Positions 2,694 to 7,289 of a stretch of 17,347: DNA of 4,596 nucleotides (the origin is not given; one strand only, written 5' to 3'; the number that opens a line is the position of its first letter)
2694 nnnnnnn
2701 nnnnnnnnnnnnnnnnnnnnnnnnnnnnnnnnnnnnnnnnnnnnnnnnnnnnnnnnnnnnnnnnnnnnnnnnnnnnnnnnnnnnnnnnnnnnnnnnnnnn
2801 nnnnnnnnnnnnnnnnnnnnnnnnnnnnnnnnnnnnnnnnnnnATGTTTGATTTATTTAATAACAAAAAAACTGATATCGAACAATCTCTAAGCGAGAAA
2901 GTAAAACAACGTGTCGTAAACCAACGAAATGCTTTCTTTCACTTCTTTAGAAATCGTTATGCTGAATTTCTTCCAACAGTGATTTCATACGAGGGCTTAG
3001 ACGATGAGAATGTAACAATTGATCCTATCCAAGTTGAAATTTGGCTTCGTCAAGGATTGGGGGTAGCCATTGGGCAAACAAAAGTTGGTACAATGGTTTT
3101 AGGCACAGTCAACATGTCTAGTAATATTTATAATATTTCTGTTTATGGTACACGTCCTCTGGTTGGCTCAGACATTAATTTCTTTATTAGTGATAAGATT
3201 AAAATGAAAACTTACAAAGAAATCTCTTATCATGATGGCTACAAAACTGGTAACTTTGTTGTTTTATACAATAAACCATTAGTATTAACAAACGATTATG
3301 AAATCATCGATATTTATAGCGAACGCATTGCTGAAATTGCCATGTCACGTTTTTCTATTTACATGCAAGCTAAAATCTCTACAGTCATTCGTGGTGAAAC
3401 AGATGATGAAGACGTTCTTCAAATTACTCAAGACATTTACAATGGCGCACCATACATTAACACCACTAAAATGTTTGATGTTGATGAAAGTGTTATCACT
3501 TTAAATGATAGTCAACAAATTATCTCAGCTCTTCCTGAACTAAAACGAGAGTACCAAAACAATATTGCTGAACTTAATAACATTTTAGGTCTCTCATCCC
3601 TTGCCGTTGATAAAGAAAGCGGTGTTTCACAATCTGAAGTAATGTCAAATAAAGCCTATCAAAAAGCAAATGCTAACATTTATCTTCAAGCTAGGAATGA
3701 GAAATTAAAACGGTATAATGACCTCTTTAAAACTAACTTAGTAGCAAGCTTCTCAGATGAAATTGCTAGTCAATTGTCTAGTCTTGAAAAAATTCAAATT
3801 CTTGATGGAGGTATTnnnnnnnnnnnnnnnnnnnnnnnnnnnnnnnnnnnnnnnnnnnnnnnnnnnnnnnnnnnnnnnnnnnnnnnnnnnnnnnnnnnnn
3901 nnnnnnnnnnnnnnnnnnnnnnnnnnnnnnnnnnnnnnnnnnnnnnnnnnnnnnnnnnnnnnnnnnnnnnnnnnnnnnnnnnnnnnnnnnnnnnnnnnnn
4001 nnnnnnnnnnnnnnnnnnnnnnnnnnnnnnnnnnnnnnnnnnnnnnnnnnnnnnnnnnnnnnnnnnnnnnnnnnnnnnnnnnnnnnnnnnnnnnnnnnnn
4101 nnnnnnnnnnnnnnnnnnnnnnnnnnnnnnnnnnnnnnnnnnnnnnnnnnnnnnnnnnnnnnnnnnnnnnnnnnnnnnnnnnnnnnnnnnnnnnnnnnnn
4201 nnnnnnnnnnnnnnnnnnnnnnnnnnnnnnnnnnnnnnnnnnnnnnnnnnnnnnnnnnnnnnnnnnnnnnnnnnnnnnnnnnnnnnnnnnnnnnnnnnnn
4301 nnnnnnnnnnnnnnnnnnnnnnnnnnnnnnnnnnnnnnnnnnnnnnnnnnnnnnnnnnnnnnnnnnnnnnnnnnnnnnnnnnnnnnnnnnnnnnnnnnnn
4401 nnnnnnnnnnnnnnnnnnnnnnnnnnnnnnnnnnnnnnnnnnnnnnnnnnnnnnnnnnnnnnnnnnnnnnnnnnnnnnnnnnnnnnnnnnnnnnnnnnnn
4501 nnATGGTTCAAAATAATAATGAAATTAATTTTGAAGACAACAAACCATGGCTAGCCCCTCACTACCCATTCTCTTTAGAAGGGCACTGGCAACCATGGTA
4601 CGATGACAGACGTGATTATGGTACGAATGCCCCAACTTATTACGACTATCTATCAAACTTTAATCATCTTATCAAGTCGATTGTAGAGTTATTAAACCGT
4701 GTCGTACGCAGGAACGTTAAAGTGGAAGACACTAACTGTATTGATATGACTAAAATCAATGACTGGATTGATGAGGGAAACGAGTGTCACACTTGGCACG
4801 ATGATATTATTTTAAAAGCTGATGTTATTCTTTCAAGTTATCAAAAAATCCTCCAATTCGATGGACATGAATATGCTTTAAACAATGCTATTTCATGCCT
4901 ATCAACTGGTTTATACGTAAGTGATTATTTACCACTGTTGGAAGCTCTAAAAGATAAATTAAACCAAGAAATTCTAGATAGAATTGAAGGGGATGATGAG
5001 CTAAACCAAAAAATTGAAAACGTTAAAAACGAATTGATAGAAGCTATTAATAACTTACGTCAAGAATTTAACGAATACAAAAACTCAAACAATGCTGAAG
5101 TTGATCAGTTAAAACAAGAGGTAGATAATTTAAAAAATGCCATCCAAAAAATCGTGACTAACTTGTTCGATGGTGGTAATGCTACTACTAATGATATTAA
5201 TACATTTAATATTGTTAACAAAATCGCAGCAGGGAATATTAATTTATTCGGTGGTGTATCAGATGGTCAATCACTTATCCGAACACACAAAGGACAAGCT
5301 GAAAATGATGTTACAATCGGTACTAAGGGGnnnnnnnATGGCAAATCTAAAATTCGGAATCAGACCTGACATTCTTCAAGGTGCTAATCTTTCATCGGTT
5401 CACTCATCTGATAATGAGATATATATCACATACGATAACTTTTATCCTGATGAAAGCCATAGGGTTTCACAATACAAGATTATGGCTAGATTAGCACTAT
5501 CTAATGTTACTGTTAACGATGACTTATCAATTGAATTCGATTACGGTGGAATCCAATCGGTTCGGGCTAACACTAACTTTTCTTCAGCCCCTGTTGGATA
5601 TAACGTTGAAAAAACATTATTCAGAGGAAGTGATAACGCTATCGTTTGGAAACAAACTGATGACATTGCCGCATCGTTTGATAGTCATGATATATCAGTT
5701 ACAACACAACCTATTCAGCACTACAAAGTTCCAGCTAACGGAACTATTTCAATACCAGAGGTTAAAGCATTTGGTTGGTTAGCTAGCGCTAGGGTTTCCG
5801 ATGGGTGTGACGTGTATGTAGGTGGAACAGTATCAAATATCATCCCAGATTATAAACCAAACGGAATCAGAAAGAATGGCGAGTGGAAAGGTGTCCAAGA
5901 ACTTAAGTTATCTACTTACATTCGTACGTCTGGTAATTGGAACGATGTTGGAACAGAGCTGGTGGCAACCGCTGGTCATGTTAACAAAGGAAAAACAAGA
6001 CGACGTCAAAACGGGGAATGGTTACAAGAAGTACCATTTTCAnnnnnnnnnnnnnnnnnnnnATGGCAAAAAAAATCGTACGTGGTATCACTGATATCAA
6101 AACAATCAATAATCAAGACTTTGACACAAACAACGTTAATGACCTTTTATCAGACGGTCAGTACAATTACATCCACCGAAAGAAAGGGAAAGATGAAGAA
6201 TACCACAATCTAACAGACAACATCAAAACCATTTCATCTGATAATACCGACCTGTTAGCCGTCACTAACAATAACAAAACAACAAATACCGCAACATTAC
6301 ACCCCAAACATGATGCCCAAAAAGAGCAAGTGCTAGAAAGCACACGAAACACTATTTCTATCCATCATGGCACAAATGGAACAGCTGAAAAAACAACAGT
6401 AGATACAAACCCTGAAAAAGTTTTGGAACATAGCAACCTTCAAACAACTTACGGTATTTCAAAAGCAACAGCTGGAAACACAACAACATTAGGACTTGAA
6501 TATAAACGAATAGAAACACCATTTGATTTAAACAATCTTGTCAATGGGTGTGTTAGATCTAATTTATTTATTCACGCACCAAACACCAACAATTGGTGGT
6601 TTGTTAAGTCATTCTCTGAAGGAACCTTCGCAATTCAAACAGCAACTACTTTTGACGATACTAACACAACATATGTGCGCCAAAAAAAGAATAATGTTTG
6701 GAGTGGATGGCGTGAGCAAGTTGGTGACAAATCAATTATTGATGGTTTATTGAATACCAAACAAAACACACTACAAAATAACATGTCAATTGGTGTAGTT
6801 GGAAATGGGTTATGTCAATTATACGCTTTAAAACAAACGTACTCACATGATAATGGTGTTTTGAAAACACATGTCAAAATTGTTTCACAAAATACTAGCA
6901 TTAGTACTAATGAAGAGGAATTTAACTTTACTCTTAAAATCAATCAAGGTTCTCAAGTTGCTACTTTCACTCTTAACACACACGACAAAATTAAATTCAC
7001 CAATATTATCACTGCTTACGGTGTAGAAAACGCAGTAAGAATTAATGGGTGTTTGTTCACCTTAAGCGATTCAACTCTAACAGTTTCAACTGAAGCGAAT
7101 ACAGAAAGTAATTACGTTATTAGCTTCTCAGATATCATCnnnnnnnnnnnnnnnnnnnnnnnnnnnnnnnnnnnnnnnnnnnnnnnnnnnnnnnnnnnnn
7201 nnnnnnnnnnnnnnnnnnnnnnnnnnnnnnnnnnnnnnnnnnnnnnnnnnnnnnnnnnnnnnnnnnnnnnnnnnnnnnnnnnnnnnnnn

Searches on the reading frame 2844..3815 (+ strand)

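Call 66: search_protein_families(library=pfam, proteins=[window:2844-3815:+], max_evalue=0.01)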
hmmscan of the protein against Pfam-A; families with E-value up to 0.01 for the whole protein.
window:2844-3815:+ (324 aa): 1 family
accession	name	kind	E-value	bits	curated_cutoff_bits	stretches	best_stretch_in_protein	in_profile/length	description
PF05352.17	Phage_connector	-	5.3e-14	52.8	25.6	1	25-307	10-280/281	Phage Connector (GP10)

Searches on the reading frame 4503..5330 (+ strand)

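Call 28: search_protein_families(library=phrogs, proteins=[window:4503-5330:+], max_evalue=0.001)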
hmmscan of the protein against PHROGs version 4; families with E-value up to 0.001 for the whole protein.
window:4503-5330:+ (276 aa): 4 families
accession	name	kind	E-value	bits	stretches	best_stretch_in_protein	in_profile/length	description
phrog_17155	-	unknown function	1.1e-12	49.3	1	115-273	125-257/277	-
phrog_37178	-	unknown function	1e-05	25.2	1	21-77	14-70/609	-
phrog_7547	-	unknown function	6.1e-05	22.5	1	155-273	702-823/824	-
phrog_5481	-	tail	0.00014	21.5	1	101-219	917-1039/1043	tail fiber protein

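Call 29: search_protein_families(library=pfam, proteins=[window:4503-5330:+], max_evalue=0.01)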
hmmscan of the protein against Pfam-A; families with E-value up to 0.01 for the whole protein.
window:4503-5330:+ (276 aa): 8 families
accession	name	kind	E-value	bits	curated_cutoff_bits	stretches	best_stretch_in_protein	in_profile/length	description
PF20529.3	DUF6744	-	0.0011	18.4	27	1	153-218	241-309/314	Family of unknown function (DUF6744)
PF04513.17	Baculo_PEP_C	-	0.0017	18.8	38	1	147-241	23-137/140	Baculovirus polyhedron envelope protein, PEP, C terminus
PF09074.15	Mer2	-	0.0028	17.9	27.7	1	152-219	34-103/193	Mer2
PF07464.16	ApoLp-III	-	0.0029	18.2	36.3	1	166-229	44-107/146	Apolipophorin-III precursor (apoLp-III)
PF10186.14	ATG14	-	0.0047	16.5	33.2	1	146-216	31-101/347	Vacuolar sorting 38 and autophagy-related subunit 14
PF11594.13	Med28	-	0.007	17.2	29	0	148-215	13-82/102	Mediator complex subunit 28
PF03999.17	MAP65_ASE1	-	0.0073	15.5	26.9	1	146-210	210-274/477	Microtubule associated protein (MAP65/ASE1 family)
PF04100.18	Vps53_N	-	0.0078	15.7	26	0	177-225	137-183/372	Vps53, N-terminal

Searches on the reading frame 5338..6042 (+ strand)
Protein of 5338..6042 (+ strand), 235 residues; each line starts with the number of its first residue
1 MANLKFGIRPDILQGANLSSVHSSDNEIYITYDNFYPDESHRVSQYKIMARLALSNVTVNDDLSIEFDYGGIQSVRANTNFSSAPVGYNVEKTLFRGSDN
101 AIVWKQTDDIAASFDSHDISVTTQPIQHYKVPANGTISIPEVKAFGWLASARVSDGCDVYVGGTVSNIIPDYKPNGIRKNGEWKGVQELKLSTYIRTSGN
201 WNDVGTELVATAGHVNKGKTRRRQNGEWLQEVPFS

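Call 28: search_protein_families(library=phrogs, proteins=[window:5338-6042:+], max_evalue=0.001)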
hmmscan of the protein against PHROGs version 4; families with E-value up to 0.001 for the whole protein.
window:5338-6042:+ (235 aa): 2 families
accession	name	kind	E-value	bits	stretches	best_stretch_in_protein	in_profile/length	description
phrog_15030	-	unknown function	9.3e-13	49.1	1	23-230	50-249/255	-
phrog_7782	-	unknown function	0.00087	19.9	0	166-229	174-237/244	-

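Call 29: search_protein_families(library=pfam, proteins=[window:5338-6042:+], max_evalue=0.01)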
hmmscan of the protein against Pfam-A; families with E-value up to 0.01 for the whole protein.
window:5338-6042:+ (235 aa): 0 families

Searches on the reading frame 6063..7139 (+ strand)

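Call 7: search_protein_families(library=pfam, proteins=[window:6063-7139:+], max_evalue=1)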
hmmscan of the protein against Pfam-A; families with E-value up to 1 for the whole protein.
window:6063-7139:+ (359 aa): 1 family
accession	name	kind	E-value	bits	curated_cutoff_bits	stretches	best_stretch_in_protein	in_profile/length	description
PF23150.1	CFAP61_dimer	-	0.35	11.6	27.9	1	272-323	36-89/119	CFAP61 dimerisation domain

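Call 28: search_protein_families(library=phrogs, proteins=[window:6063-7139:+], max_evalue=0.001)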
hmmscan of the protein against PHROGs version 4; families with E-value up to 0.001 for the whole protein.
window:6063-7139:+ (359 aa): 0 families
